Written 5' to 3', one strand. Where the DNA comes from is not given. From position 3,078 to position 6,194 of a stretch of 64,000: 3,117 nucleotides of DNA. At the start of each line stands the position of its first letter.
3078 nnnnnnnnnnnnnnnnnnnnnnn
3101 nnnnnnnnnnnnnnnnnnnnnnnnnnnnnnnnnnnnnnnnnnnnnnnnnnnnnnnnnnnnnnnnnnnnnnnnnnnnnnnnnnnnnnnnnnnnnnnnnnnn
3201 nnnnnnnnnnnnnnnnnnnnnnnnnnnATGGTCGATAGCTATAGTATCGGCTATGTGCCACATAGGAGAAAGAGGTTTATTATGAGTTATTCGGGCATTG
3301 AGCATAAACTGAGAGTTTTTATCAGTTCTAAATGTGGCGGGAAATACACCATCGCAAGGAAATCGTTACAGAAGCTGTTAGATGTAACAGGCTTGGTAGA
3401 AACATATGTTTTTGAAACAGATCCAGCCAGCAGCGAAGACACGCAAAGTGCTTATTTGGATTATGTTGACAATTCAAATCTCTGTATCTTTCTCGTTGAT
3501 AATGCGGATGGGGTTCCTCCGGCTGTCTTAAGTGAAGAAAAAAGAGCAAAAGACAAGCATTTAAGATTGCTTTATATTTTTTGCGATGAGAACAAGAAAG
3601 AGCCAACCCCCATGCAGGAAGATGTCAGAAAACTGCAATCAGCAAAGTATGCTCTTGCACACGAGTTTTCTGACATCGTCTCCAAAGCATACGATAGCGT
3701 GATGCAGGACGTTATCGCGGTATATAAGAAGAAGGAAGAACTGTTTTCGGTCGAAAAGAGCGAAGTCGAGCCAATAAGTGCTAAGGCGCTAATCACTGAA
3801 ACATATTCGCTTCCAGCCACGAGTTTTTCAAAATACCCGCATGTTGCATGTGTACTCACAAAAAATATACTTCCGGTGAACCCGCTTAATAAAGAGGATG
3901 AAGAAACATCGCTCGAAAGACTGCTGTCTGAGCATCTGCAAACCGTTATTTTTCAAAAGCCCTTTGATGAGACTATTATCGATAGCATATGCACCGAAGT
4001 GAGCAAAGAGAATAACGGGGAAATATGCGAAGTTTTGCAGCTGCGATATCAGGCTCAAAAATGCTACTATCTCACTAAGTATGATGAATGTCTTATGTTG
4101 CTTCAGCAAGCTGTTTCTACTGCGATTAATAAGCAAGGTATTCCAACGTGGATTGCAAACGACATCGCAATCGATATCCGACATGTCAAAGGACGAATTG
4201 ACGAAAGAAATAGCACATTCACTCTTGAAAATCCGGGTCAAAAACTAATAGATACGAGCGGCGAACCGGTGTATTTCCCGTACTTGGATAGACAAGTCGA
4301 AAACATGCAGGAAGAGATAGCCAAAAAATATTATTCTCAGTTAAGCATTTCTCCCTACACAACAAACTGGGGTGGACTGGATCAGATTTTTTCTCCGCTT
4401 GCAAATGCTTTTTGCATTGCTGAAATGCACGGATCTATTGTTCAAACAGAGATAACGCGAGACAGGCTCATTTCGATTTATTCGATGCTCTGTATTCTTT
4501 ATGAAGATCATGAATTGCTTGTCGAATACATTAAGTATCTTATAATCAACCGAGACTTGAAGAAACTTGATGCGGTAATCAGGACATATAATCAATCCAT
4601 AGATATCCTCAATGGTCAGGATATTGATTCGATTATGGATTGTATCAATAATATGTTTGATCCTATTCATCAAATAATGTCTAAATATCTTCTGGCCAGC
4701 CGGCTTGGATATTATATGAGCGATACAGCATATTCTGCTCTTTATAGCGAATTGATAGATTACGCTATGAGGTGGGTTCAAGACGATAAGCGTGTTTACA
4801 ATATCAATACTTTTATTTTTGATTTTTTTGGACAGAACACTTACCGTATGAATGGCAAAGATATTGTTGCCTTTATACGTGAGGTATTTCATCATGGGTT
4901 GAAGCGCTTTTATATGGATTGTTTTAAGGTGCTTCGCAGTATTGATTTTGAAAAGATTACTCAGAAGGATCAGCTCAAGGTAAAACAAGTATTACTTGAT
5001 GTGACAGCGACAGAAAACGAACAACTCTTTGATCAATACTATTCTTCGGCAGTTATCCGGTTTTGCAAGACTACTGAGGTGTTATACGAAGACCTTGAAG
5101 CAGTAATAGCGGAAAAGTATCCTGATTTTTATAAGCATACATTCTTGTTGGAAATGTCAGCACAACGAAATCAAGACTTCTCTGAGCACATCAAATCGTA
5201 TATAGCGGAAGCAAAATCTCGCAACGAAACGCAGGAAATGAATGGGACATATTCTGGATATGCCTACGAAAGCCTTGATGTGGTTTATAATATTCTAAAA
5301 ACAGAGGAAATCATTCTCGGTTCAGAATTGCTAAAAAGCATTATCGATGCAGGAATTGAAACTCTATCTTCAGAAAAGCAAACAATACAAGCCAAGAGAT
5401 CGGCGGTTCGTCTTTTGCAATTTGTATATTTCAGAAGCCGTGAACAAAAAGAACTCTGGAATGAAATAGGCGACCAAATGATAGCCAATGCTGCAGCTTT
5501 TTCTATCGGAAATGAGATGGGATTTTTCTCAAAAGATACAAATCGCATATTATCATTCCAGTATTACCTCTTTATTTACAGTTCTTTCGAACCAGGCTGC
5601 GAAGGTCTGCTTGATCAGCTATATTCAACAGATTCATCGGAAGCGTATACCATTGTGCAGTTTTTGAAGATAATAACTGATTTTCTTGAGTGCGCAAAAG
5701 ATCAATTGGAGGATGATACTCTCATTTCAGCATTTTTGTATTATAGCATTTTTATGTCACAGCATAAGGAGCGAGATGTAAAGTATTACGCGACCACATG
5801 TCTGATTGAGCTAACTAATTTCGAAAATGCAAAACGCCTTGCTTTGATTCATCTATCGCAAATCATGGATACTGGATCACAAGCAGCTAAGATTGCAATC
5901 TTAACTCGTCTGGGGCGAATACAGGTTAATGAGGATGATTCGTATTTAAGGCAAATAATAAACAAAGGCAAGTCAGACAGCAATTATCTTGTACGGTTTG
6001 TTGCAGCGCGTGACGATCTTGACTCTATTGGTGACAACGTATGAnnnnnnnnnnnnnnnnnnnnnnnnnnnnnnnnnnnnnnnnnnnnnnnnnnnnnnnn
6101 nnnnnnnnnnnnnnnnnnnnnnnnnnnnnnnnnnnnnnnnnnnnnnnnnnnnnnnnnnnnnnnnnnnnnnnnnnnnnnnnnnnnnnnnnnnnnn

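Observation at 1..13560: Lower-GC mobilizable element carrying the R-M/defence cargo; right boundary near 13.45-13.56 kb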

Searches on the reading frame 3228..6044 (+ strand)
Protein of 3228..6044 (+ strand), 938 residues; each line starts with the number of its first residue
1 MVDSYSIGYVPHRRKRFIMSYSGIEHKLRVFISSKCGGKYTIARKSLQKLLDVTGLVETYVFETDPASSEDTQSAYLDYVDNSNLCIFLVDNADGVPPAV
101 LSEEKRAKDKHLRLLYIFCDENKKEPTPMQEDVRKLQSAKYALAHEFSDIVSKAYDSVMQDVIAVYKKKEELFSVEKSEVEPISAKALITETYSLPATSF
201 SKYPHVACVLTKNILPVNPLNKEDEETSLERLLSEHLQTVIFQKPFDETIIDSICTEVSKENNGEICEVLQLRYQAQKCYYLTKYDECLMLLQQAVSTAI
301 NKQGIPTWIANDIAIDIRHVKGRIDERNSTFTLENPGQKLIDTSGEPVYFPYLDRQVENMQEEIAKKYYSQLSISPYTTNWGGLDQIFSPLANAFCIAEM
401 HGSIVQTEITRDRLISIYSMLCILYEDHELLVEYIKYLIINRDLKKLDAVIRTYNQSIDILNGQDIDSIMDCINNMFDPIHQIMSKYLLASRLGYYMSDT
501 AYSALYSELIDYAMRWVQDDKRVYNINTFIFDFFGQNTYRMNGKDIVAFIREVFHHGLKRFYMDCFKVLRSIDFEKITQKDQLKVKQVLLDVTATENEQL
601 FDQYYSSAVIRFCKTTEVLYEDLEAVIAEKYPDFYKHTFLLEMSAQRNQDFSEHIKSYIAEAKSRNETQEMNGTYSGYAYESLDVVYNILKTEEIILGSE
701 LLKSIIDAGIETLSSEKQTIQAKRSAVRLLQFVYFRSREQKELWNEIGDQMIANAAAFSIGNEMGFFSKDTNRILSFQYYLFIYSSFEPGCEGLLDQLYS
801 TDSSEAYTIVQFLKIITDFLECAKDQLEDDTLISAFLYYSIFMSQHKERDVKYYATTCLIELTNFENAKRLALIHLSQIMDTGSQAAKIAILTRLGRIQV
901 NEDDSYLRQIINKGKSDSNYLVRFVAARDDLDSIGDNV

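Call 5: search_protein_families(library=pfam, proteins=[window:3228-6044:+], max_evalue=0.01)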
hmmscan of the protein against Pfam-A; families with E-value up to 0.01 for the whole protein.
window:3228-6044:+ (938 aa): 1 family
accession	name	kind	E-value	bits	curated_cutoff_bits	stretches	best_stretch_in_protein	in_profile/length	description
PF13271.11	DUF4062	-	0.00019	22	24.7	1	29-92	1-62/82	Domain of unknown function (DUF4062)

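Call 8: search_protein_families(library=padloc, proteins=[window:3228-6044:+], max_evalue=0.01)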
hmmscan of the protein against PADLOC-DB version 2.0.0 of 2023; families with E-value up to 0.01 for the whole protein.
window:3228-6044:+ (938 aa): 1 family
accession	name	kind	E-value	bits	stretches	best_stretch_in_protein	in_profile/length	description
PDLC03872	LmuC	-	0.0038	14.7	0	631-697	58-123/220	-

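Call 9: search_protein_families(library=ncbifam, proteins=[window:3228-6044:+], max_evalue=0.01)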
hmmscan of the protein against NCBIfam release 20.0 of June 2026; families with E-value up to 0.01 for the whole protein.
window:3228-6044:+ (938 aa): 0 families

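Call 18: find_encoding_contigs(protein=window:3228-6044:+, flank=10000, max_places=10)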
Protein window:3228-6044:+ (938 aa): 23 contigs read that carry it; 7 places shown.
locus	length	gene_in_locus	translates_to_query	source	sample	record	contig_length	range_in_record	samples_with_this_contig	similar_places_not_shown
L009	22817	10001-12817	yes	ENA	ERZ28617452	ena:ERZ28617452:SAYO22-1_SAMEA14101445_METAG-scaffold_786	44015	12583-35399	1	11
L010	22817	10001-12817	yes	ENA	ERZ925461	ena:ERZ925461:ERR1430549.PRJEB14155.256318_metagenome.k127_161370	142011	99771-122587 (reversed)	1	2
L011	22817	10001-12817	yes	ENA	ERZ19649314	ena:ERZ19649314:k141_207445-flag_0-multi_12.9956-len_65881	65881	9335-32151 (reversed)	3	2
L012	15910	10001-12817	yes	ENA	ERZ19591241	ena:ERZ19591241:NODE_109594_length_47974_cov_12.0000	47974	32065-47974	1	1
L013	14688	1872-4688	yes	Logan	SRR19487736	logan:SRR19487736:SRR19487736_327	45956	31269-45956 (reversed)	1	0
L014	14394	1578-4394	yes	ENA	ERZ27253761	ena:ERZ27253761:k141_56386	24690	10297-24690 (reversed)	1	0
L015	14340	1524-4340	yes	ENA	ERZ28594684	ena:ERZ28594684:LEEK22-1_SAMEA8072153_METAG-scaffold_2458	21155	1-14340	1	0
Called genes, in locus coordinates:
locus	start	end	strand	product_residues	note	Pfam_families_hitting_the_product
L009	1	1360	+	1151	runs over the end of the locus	PF02811:PHP, PF07733:DNA_pol3_alpha, PF17657:DNA_pol3_finger, PF14579:HHH_6, PF01336:tRNA_anti-codon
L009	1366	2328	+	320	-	PF00365:PFK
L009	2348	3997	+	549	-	PF01938:TRAM, PF05958:tRNA_U5-meth_tr, PF03602:Cons_hypoth95 (weak), PF05175:MTS (weak), PF13847:Methyltransf_31, PF13649:Methyltransf_25 (weak)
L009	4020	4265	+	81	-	PF19537:DUF6061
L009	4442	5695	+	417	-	PF13173:AAA_14, PF13635:DUF4143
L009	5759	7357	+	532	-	PF01555:N6_N4_Mtase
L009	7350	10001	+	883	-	PF04851:ResIII, PF18766:SWI2_SNF2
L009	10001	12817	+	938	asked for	-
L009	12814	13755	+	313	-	-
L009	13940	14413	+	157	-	-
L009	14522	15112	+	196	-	PF01807:Zn_ribbon_DnaG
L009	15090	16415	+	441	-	PF19263:DUF5906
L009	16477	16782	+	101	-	PF12958:DUF3847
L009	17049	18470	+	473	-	PF03389:MobA_MobL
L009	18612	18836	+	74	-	-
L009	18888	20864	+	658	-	PF00239:Resolvase, PF07508:Recombinase, PF13408:Zn_ribbon_recom (weak)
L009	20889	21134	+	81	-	PF19537:DUF6061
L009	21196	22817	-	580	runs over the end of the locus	PF00580:UvrD-helicase, PF01443:Viral_helicase1 (faint), PF13245:AAA_19, PF13361:UvrD_C (faint), PF00580:UvrD-helicase (weak)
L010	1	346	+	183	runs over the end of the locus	-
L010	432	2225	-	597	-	PF06100:MCRA, PF13450:NAD_binding_8 (weak)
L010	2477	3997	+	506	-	PF05958:tRNA_U5-meth_tr, PF02475:TRM5-TYW2_MTfase (weak), PF03602:Cons_hypoth95 (weak), PF13847:Methyltransf_31, PF13649:Methyltransf_25 (faint)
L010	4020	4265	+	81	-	PF19537:DUF6061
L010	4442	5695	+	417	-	PF13173:AAA_14, PF13635:DUF4143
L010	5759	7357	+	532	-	PF01555:N6_N4_Mtase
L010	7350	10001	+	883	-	PF04851:ResIII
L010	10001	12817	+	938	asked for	-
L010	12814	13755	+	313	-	-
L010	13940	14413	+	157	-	-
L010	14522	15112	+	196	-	PF01807:Zn_ribbon_DnaG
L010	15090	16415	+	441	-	PF19263:DUF5906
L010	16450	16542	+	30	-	-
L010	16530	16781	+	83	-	PF12958:DUF3847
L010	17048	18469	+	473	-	PF03389:MobA_MobL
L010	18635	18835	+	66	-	-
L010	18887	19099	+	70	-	PF00239:Resolvase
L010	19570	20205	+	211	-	-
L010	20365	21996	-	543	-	-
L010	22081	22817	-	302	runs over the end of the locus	PF00528:BPD_transp_1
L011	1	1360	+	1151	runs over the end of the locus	PF02811:PHP, PF07733:DNA_pol3_alpha, PF17657:DNA_pol3_finger, PF14579:HHH_6, PF01336:tRNA_anti-codon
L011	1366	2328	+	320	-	PF00365:PFK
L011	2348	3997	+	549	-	PF01938:TRAM, PF05958:tRNA_U5-meth_tr, PF03602:Cons_hypoth95 (weak), PF05175:MTS (weak), PF13847:Methyltransf_31, PF13649:Methyltransf_25 (weak)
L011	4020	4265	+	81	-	PF19537:DUF6061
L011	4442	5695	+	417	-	PF13173:AAA_14, PF13635:DUF4143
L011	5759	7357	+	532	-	PF01555:N6_N4_Mtase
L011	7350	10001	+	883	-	PF04851:ResIII, PF18766:SWI2_SNF2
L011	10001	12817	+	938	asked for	-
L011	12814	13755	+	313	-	-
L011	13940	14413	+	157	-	-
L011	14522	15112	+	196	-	PF01807:Zn_ribbon_DnaG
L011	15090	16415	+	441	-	PF19263:DUF5906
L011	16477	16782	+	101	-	PF12958:DUF3847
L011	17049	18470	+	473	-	PF03389:MobA_MobL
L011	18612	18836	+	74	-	-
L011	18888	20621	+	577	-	PF00239:Resolvase, PF07508:Recombinase, PF13408:Zn_ribbon_recom (weak)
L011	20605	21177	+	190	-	PF13302:Acetyltransf_3, PF00583:Acetyltransf_1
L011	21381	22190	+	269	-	PF00376:MerR, PF13411:MerR_1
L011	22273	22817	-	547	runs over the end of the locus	PF00496:SBP_bac_5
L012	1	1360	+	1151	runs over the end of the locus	PF02811:PHP, PF07733:DNA_pol3_alpha, PF17657:DNA_pol3_finger, PF14579:HHH_6, PF01336:tRNA_anti-codon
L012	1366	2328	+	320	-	PF00365:PFK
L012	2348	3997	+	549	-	PF01938:TRAM, PF05958:tRNA_U5-meth_tr, PF03602:Cons_hypoth95 (weak), PF05175:MTS (weak), PF13847:Methyltransf_31, PF13649:Methyltransf_25 (weak)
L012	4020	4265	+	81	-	PF19537:DUF6061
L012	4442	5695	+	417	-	PF13173:AAA_14, PF13635:DUF4143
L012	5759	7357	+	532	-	PF01555:N6_N4_Mtase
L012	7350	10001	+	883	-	PF04851:ResIII, PF18766:SWI2_SNF2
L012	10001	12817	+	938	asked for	-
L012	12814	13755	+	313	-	-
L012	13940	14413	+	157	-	-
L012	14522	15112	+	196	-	PF01807:Zn_ribbon_DnaG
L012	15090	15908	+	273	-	?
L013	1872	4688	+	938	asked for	-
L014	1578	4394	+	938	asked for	-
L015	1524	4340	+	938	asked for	-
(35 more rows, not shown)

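Call 24: search_protein_families(library=pfam, proteins=[L009:18888-20864:+, L010:4020-4265:+, L010:4442-5695:+, L010:5759-7357:+, L010:2477-3997:+], max_evalue=0.1)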
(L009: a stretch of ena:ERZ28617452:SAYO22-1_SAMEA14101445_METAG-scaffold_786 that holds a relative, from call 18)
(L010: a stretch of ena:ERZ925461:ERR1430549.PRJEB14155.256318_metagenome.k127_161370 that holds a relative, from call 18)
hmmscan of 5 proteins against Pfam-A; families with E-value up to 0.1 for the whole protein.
L009:18888-20864:+ (658 aa): 11 families
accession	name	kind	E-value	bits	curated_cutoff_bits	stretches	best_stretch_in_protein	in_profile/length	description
PF00239.26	Resolvase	-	1.4e-38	132.6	23.3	1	4-153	1-144/145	Resolvase, N terminal domain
PF07508.19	Recombinase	-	3.6e-23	82.2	21.1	1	174-291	1-102/102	Recombinase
PF13408.12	Zn_ribbon_recom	-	7.8e-08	33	25.3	1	306-377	1-57/58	Recombinase zinc beta ribbon domain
PF00261.25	Tropomyosin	-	0.00019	21.4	38.6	1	409-474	171-236/242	Tropomyosin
PF23203.1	KIF21A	-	0.014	15.6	28.5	1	395-475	31-111/161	KIF21A-like domain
PF23991.1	DUF7310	-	0.015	16.2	40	1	394-464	13-82/83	Coiled-coil region of unknown function (DUF7310)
PF05149.17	Flagellar_rod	-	0.032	14.2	23.4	1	392-475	13-94/287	Paraflagellar rod protein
PF24319.2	DUF7491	-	0.044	14.4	30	0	399-475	8-84/90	Coiled-coil region of unknown function (DUF7491)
PF12072.13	RNase_Y_N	-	0.048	13.5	32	0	401-477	60-136/201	RNase Y N-terminal region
PF17675.6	APG6_N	-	0.068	14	45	0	398-476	9-89/132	Apg6 coiled-coil region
PF00494.24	SQS_PSY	-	0.095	12.8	26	0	444-514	28-103/263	Squalene/phytoene synthase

L010:4020-4265:+ (81 aa): 1 family
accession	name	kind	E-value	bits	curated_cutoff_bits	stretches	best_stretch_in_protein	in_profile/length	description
PF19537.4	DUF6061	-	3.1e-39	133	23.7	1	1-79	1-79/81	Family of unknown function (DUF6061)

L010:4442-5695:+ (417 aa): 5 families
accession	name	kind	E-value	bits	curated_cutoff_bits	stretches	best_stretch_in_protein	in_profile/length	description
PF13173.12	AAA_14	-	2.2e-33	115.4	27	1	21-151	4-129/129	AAA domain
PF13635.12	DUF4143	-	1e-18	68.1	28.1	1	197-355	2-155/160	Domain of unknown function (DUF4143)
PF14904.11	FAM86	-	0.0042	17.5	23.5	1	191-219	64-92/94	Family of unknown function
PF13401.12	AAA_22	-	0.0045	17.7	27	0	61-113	60-110/130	AAA domain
PF01443.25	Viral_helicase1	-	0.047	13.9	21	1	23-98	2-72/228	Viral superfamily 1 RNA helicase core domain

L010:5759-7357:+ (532 aa): 2 families
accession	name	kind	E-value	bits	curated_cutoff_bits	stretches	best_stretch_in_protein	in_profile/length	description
PF01555.25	N6_N4_Mtase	-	4.5e-45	154.7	26.7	1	62-358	1-216/221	DNA methylase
PF03602.21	Cons_hypoth95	-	0.0011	19.1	24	1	41-91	94-143/182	Conserved hypothetical protein 95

L010:2477-3997:+ (506 aa): 11 families
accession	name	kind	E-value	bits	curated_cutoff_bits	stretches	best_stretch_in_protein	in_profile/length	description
PF05958.17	tRNA_U5-meth_tr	-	1.2e-22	80.9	23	1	237-414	171-356/357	tRNA (Uracil-5-)-methyltransferase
PF13847.12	Methyltransf_31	-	1.3e-09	38.3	27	1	269-331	4-69/145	Methyltransferase domain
PF03602.21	Cons_hypoth95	-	4e-07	30.3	24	1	269-373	42-153/182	Conserved hypothetical protein 95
PF02475.24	TRM5-TYW2_MTfase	-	5.6e-06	26.8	28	1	269-366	37-130/164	TRM5/TYW2 methyltransferase domain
PF13649.12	Methyltransf_25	-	8.5e-06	26.8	27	1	272-328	1-58/97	Methyltransferase domain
PF05175.20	MTS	-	3.1e-05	24.1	23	1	270-347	33-107/170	Methyltransferase small domain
PF09445.16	Methyltransf_15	-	9.5e-05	22.5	22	1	270-352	2-85/165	RNA cap guanine-N2 methyltransferase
PF06325.19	PrmA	-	0.00042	20.3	22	1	267-321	160-215/296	Ribosomal protein L11 methyltransferase (PrmA)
PF02390.23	Methyltransf_4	-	0.00047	20.1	24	1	272-343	5-78/173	Putative methyltransferase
PF01555.25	N6_N4_Mtase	-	0.0035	17.8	26.7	1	270-306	183-219/221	DNA methylase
PF01170.24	UPF0020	-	0.092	12.9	22.3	0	263-327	23-114/197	RMKL-like, methyltransferase domain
